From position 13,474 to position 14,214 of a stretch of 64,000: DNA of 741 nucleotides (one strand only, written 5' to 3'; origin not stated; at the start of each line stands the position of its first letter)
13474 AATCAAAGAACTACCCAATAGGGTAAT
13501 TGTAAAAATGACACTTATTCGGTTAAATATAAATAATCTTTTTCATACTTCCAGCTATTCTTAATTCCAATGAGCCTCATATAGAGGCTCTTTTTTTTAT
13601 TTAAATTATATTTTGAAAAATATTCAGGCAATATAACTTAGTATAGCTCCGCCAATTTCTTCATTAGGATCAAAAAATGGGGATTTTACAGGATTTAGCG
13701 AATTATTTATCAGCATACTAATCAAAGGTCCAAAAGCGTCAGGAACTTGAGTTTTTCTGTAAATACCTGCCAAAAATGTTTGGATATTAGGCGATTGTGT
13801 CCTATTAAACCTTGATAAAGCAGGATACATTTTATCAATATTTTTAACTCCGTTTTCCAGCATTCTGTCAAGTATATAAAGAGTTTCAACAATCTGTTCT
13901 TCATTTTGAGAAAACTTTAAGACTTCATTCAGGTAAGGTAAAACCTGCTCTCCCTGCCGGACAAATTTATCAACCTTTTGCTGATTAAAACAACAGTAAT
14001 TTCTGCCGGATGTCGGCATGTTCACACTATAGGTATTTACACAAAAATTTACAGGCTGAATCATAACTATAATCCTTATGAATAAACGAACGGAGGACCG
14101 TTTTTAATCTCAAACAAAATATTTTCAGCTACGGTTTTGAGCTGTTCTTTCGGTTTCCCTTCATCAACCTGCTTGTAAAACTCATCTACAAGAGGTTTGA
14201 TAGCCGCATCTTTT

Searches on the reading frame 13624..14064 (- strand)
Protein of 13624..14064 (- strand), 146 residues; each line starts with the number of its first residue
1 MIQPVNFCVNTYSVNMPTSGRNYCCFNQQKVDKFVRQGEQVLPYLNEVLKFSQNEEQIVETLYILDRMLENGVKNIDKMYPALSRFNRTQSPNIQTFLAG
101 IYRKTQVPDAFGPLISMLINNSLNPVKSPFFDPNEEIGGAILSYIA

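Call 6: search_protein_families(library=pfam, proteins=[window:13624-14064:-], max_evalue=0.1)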
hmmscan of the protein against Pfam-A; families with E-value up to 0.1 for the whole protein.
window:13624-14064:- (146 aa): 0 families

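Call 16: search_protein_families(library=ncbifam, proteins=[window:13624-14064:-], max_evalue=1)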
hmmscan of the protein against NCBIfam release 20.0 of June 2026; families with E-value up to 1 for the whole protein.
window:13624-14064:- (146 aa): 0 families

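Call 69: search_solved_structures(query=A6, max_evalue=10)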
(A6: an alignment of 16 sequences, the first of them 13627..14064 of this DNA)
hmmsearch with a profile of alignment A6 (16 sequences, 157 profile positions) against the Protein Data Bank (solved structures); distinct sequences matched with E-value up to 10: 2.
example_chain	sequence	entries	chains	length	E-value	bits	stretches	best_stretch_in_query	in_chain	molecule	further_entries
3myv_A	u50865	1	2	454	0.3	13.8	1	47-82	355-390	SusD superfamily protein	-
1u9y_A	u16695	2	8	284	0.54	13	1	57-109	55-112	Ribose-phosphate pyrophosphokinase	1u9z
